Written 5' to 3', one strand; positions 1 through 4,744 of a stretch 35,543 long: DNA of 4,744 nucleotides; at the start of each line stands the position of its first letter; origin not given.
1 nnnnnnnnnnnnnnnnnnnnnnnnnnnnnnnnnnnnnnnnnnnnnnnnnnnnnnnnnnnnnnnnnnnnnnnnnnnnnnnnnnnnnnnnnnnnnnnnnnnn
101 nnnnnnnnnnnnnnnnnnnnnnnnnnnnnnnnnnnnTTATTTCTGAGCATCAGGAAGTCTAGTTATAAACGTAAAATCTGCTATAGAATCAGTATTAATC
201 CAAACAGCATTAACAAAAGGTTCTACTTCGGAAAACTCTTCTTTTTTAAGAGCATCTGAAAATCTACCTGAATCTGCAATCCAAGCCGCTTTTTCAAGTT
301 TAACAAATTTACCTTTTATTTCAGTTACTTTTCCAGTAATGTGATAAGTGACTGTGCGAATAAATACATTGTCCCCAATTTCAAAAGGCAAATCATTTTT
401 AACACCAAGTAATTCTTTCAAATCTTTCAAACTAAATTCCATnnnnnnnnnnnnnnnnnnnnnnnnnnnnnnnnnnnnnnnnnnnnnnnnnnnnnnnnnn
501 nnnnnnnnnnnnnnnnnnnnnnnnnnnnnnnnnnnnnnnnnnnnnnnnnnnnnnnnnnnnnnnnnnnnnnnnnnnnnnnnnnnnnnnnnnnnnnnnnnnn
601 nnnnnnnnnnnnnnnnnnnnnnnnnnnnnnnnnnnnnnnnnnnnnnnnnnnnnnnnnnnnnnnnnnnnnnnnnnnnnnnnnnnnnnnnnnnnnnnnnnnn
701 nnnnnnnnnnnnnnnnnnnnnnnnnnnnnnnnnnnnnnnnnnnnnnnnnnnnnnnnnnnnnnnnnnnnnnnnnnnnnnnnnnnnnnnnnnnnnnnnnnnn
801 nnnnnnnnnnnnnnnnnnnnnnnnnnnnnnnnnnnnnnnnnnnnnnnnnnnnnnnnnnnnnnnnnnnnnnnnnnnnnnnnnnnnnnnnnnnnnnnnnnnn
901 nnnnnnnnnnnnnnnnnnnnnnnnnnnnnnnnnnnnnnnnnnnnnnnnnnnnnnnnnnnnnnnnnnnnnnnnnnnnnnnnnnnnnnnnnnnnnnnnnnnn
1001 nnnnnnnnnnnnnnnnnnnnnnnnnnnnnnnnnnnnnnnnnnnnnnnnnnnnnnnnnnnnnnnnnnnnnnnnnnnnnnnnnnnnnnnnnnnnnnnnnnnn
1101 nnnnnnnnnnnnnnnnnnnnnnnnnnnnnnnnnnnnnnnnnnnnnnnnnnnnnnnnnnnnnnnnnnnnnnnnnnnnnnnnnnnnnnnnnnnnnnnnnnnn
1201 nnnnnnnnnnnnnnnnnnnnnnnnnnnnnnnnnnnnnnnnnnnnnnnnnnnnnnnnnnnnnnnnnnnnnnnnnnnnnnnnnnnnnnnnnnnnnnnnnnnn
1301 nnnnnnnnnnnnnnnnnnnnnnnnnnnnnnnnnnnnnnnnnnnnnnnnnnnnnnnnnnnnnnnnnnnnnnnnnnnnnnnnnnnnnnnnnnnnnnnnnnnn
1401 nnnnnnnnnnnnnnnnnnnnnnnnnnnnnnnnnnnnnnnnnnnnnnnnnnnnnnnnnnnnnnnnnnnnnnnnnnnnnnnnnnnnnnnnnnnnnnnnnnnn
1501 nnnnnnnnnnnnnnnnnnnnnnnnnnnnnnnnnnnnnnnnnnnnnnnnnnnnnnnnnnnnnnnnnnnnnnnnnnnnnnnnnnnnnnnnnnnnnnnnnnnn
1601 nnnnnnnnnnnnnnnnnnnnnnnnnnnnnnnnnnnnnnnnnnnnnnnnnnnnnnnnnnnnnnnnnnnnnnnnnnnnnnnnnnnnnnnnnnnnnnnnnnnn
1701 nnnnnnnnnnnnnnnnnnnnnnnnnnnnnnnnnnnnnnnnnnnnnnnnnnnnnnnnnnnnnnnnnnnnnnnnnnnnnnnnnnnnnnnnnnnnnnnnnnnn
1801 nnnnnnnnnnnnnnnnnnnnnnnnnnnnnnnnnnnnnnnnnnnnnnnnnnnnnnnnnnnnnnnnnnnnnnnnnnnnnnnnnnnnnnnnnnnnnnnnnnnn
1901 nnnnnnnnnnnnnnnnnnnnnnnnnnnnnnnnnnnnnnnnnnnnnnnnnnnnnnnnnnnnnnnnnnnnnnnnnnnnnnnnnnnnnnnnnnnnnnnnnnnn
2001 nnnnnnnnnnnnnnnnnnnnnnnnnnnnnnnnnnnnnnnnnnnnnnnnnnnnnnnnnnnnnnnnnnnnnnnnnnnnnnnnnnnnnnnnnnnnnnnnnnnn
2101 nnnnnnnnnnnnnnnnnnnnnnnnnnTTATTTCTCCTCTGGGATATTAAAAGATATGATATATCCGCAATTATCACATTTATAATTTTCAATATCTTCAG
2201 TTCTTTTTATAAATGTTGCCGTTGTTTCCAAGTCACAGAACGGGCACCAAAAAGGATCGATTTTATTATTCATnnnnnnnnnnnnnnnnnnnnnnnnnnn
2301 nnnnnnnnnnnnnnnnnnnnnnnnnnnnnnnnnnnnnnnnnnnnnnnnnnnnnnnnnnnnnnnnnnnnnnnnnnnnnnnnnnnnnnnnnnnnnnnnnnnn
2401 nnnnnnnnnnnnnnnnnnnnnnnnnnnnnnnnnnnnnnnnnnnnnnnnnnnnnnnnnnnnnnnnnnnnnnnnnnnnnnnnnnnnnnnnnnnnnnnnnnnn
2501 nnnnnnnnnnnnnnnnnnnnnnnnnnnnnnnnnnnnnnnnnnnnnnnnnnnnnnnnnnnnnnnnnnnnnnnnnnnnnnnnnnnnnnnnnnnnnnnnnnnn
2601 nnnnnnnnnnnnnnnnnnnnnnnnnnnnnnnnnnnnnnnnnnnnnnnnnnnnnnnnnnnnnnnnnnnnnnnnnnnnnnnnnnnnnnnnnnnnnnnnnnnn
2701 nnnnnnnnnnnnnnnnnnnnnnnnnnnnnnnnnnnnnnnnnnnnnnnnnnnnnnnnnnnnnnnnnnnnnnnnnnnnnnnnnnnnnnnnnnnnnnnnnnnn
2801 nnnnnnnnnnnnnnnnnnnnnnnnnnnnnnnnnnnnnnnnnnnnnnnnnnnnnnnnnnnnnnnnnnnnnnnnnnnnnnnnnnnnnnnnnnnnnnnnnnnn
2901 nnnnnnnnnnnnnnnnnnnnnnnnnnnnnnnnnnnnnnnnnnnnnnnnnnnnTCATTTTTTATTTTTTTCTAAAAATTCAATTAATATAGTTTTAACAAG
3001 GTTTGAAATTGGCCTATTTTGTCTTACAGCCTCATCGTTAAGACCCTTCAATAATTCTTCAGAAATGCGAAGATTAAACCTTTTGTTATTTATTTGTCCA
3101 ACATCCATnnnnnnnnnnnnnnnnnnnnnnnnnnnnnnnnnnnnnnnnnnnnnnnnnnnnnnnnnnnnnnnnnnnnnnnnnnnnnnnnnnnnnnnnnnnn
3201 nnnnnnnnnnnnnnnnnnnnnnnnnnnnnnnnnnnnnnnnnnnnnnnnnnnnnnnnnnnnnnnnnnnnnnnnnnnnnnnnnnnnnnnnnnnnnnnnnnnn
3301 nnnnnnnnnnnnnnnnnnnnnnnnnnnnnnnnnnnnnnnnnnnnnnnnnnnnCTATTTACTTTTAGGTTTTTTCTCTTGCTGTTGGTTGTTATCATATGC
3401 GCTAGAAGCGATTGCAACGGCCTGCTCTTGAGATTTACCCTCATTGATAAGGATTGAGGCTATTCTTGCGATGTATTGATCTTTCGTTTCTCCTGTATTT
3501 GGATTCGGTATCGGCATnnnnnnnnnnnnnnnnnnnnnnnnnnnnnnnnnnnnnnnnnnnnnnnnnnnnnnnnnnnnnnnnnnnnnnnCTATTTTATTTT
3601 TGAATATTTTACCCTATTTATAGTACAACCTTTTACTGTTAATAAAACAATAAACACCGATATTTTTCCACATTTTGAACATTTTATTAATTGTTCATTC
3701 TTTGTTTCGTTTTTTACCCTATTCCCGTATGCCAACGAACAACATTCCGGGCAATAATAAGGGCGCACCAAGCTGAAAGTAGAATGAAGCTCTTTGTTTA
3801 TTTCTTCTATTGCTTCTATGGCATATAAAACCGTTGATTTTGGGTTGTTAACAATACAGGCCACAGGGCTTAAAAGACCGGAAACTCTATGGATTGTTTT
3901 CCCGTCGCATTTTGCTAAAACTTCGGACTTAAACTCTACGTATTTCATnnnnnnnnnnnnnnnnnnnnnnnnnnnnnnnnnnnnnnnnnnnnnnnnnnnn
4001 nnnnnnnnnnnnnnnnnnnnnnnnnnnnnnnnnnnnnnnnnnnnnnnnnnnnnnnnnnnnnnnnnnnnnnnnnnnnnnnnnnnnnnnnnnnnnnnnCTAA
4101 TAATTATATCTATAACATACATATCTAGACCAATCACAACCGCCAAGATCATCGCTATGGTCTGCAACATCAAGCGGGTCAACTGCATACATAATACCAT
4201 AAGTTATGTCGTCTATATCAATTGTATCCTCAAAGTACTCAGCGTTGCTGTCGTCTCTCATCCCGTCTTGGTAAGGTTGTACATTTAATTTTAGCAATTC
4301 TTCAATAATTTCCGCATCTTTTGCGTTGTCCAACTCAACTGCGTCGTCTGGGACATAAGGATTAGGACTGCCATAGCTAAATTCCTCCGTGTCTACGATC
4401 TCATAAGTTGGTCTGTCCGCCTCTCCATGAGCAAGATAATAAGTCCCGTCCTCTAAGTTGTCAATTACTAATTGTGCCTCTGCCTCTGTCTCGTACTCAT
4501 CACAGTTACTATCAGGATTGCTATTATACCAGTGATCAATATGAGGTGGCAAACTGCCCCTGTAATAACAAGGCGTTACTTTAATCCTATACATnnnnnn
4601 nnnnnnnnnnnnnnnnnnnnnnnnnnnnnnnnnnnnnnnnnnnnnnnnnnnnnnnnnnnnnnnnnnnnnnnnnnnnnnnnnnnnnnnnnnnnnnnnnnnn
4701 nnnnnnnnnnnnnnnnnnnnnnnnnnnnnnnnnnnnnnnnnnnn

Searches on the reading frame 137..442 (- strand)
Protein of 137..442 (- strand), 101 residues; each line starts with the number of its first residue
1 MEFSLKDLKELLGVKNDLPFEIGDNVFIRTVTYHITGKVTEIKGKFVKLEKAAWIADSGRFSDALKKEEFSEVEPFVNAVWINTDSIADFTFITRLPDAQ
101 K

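Call 12: search_protein_families(library=pfam, max_evalue=0.01, proteins=[window:137-442:-])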
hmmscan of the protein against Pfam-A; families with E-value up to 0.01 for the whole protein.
window:137-442:- (101 aa): 0 families

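Call 15: search_protein_families(library=phrogs, max_evalue=0.001, proteins=[window:137-442:-])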
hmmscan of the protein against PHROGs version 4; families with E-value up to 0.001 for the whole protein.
window:137-442:- (101 aa): 0 families

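Call 56: search_protein_families(library=pfam, max_evalue=1, proteins=[window:137-442:-])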
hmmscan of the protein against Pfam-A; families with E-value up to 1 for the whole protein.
window:137-442:- (101 aa): 1 family
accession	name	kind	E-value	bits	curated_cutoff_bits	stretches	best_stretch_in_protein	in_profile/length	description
PF20451.3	Calmod_bind_M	-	0.2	12.7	24.5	1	55-88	12-45/67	Calmodulin binding protein central domain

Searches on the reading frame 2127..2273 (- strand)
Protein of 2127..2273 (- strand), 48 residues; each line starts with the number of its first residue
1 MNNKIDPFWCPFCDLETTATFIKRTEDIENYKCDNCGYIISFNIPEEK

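Call 56: search_protein_families(library=pfam, max_evalue=1, proteins=[window:2127-2273:-])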
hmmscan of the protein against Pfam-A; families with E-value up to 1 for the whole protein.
window:2127-2273:- (48 aa): 14 families
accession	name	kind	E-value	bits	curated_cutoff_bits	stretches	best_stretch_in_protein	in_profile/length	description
PF05129.18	Zn_ribbon_Elf1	-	0.00012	22.6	29.8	1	8-45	23-61/79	Transcription elongation factor Elf1 like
PF12760.12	Zn_ribbon_IS1595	-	0.00041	20.7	25.4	1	8-38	19-45/46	Transposase zinc-ribbon domain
PF21349.2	RUBY_RBDX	-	0.001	18.9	26.5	1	31-45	1-16/30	Rubrerythrin, rubredoxin-like domain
PF13465.12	zf-H2C2_2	-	0.002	18.8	40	0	30-38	14-22/26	Zinc-finger double domain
PF19769.4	CPxCG_zf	-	0.01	16.1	27.2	1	10-48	1-41/183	CPxCG-related zinc finger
PF22747.2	Zn_ribbon_DUF2089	-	0.021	15.4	27.6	0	28-40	10-22/32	DUF2089 zinc ribbon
PF14354.12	Lar_restr_allev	-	0.022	15.4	28.6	1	10-38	6-33/58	Restriction alleviation protein Lar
PF03107.22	C1_2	-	0.023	15.4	26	1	5-40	15-43/48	C1 domain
PF08271.17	Zn_Ribbon_TF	-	0.024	14.6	29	1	10-46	3-35/43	TFIIB zinc-binding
PF06397.17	Desulfoferrod_N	-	0.038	14.1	23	1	25-40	1-16/36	Desulfoferrodoxin, N-terminal domain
PF20097.4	DUF6487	-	0.1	13.5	24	1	13-40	36-62/67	Domain of unknown function (DUF6487)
PF07754.17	HVO_2753_ZBP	-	0.11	12.7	33.2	1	7-37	16-46/46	Small zinc finger protein HVO_2753-like, Zn-binding pocket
PF25206.1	DUF7836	-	0.22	11.8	26.7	1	8-37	8-37/59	Domain of unknown function (DUF7836)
PF23320.1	Zn_SUZ12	-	0.77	10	28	0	6-17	22-33/70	Polycomb protein SUZ12-like, Zn domain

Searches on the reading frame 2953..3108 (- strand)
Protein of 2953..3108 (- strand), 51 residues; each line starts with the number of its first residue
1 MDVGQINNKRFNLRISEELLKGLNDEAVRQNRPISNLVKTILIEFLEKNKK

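Call 12: search_protein_families(library=pfam, max_evalue=0.01, proteins=[window:2953-3108:-])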
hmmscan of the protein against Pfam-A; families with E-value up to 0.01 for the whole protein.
window:2953-3108:- (51 aa): 2 families
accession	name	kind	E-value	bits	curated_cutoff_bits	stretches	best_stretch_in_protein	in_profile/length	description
PF07878.17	RHH_5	-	0.00072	19.7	26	1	9-42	2-35/43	CopG-like RHH_1 or ribbon-helix-helix domain, RHH_5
PF12441.14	CopG_antitoxin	-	0.0014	19.8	28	1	8-42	42-76/79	CopG antitoxin of type II toxin-antitoxin system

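Call 15: search_protein_families(library=phrogs, max_evalue=0.001, proteins=[window:2953-3108:-])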
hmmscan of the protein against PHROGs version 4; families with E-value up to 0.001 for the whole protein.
window:2953-3108:- (51 aa): 2 families
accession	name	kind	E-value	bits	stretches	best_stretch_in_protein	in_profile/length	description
phrog_582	-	transcription regulation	1.5e-05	26.2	1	7-50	56-99/105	Arc-like repressor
phrog_3180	-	transcription regulation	1.9e-05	25.5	1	5-51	2-48/50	Arc-like repressor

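Call 40: find_homologous_proteins(query=window:2953-3108:-, max_evalue=0.001)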
Query window:2953-3108:- (51 aa): 1 proteins with E <= 0.001 among 1 candidates.
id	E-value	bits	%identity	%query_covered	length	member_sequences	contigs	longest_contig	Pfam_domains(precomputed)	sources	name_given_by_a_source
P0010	7.7e-24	99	100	100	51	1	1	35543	-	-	-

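Call 55: search_solved_structures(query=window:2953-3108:-, max_evalue=10, show_alignments=3)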
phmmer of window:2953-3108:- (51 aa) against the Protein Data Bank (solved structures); distinct sequences matched with E-value up to 10: 4.
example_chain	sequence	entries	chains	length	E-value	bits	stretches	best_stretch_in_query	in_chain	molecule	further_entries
6sbw_A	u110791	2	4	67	0.13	16.1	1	9-39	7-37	CdbA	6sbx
2k5j_A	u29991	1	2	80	0.57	14.1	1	6-46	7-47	uncharacterized protein yiiF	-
7by2_A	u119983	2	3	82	0.59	14.1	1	10-49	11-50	CopG family transcriptional regulator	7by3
9exz_A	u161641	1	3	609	1.4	12.9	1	16-49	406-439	DE NOVO PROTEIN P600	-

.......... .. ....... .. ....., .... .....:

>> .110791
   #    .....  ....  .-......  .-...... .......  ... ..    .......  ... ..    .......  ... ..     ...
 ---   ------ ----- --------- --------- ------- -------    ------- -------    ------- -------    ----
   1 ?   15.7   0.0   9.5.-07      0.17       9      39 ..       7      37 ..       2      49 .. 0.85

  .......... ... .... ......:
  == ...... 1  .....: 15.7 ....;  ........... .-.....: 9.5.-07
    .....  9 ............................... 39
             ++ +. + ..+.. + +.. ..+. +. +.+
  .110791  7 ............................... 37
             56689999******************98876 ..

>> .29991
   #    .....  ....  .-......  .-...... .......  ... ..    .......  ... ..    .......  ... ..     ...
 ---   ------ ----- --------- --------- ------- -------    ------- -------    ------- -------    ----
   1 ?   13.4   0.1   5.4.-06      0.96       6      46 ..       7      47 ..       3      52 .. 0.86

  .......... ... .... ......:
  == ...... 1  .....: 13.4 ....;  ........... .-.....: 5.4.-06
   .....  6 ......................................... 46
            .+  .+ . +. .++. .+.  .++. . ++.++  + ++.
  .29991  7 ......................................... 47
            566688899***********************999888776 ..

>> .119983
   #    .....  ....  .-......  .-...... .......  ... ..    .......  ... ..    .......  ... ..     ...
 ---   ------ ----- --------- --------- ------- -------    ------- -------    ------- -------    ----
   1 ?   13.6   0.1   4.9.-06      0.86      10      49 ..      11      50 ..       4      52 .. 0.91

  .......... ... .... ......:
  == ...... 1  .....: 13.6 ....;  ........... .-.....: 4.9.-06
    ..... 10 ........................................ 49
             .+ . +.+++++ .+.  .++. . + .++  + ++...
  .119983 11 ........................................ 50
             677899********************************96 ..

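Call 72: predict_structure(protein=window:2953-3108:-)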
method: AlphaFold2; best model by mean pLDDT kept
length: 51 residues; sequences in the alignment: 1
mean_pLDDT: 92.0   pTM: 0.58
mean pLDDT of the five models: 92.0, 90.0, 88.8, 85.8, 81.6
residues with pLDDT >= 90: 42; 70-90: 7; 50-70: 2; < 50: 0
segments of 3 or more residues with pLDDT < 50: none
pLDDT, mean of each block of 10 residues (from residue 1): 85 94 96 95 94 61
secondary structure, 60 per line:
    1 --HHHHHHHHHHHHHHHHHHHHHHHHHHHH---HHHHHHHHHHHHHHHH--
elements in order: H3-30 H34-49

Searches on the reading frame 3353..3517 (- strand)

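Call 12: search_protein_families(library=pfam, max_evalue=0.01, proteins=[window:3353-3517:-])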
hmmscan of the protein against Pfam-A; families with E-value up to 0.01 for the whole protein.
window:3353-3517:- (54 aa): 0 families

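Call 15: search_protein_families(library=phrogs, max_evalue=0.001, proteins=[window:3353-3517:-])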
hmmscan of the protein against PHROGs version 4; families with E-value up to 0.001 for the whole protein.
window:3353-3517:- (54 aa): 1 family
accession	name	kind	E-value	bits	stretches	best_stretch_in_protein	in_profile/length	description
phrog_2423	-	unknown function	1.5e-05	25.9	1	22-49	18-45/52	-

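Call 56: search_protein_families(library=pfam, max_evalue=1, proteins=[window:3353-3517:-])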
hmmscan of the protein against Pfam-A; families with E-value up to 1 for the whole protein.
window:3353-3517:- (54 aa): 1 family
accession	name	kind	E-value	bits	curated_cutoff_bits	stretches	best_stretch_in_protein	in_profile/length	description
PF12226.14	Astro_capsid_p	-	0.022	14.4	25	1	21-50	291-320/363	Turkey astrovirus capsid protein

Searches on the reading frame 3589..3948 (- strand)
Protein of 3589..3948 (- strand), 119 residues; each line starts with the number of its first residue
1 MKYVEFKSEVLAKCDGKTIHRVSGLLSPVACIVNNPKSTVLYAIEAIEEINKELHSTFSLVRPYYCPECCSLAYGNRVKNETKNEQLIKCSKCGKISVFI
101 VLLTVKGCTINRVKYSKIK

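Call 12: search_protein_families(library=pfam, max_evalue=0.01, proteins=[window:3589-3948:-])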
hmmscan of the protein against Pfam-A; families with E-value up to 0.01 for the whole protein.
window:3589-3948:- (119 aa): 0 families

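Call 15: search_protein_families(library=phrogs, max_evalue=0.001, proteins=[window:3589-3948:-])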
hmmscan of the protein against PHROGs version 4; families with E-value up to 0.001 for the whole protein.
window:3589-3948:- (119 aa): 0 families

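Call 56: search_protein_families(library=pfam, max_evalue=1, proteins=[window:3589-3948:-])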
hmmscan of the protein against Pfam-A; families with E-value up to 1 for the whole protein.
window:3589-3948:- (119 aa): 4 families
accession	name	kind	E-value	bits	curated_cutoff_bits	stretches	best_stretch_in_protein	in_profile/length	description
PF10497.14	zf-4CXXC_R1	-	0.088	13.4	22.7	1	59-110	29-79/99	Zinc-finger domain of monoamine-oxidase A repressor R1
PF13465.12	zf-H2C2_2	-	0.18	12.7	40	0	62-70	13-21/26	Zinc-finger double domain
PF02146.23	SIR2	-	0.23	11.8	24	1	53-96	100-140/180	Sir2 family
PF21344.3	Zn_ribbon_LysW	-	0.25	11.4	27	1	66-94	3-28/46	Alpha-aminoadipate carrier protein LysW-like, globular domain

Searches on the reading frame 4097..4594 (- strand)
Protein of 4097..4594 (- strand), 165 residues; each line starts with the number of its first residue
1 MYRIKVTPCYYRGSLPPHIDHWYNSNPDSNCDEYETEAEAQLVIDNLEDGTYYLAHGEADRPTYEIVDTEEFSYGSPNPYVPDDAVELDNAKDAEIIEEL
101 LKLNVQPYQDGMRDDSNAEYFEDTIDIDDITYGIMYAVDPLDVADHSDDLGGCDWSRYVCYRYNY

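Call 12: search_protein_families(library=pfam, max_evalue=0.01, proteins=[window:4097-4594:-])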
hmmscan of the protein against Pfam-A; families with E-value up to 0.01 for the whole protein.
window:4097-4594:- (165 aa): 0 families

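Call 15: search_protein_families(library=phrogs, max_evalue=0.001, proteins=[window:4097-4594:-])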
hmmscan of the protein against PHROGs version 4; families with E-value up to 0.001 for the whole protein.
window:4097-4594:- (165 aa): 0 families

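Call 56: search_protein_families(library=pfam, max_evalue=1, proteins=[window:4097-4594:-])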
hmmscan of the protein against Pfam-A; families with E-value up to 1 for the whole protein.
window:4097-4594:- (165 aa): 0 families

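Call 63: list_cluster_members(proteins=[window:4097-4594:-, window:3589-3948:-, window:3353-3517:-, window:31083-31598:-, window:30306-30935:-, window:31693-31890:-, window:28803-29069:+, window:2533-2760:-, window:893-1609:-, window:29741-30319:+])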
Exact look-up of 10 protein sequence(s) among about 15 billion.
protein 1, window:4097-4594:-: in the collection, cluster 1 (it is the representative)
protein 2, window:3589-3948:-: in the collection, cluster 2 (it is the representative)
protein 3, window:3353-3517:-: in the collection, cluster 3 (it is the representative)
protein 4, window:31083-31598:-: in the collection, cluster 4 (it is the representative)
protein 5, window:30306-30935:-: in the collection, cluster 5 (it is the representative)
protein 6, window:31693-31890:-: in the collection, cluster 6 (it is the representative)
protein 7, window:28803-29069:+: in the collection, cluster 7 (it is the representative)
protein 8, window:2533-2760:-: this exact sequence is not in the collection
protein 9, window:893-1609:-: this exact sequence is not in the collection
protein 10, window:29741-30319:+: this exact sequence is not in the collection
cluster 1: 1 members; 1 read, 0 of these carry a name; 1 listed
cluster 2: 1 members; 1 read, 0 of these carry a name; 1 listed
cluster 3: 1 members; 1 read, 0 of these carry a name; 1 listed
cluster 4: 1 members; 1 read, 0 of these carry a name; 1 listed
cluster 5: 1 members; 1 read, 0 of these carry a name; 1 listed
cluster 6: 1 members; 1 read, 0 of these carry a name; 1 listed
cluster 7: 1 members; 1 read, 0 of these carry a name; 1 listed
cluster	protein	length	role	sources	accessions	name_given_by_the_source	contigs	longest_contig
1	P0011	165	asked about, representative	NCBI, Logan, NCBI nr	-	-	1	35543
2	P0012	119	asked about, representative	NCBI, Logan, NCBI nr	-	-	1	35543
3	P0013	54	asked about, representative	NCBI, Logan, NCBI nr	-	-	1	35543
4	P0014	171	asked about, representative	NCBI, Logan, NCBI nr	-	-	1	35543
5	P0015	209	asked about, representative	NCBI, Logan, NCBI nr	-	-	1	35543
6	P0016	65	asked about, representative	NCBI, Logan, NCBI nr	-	-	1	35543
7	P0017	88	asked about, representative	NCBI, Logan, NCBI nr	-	-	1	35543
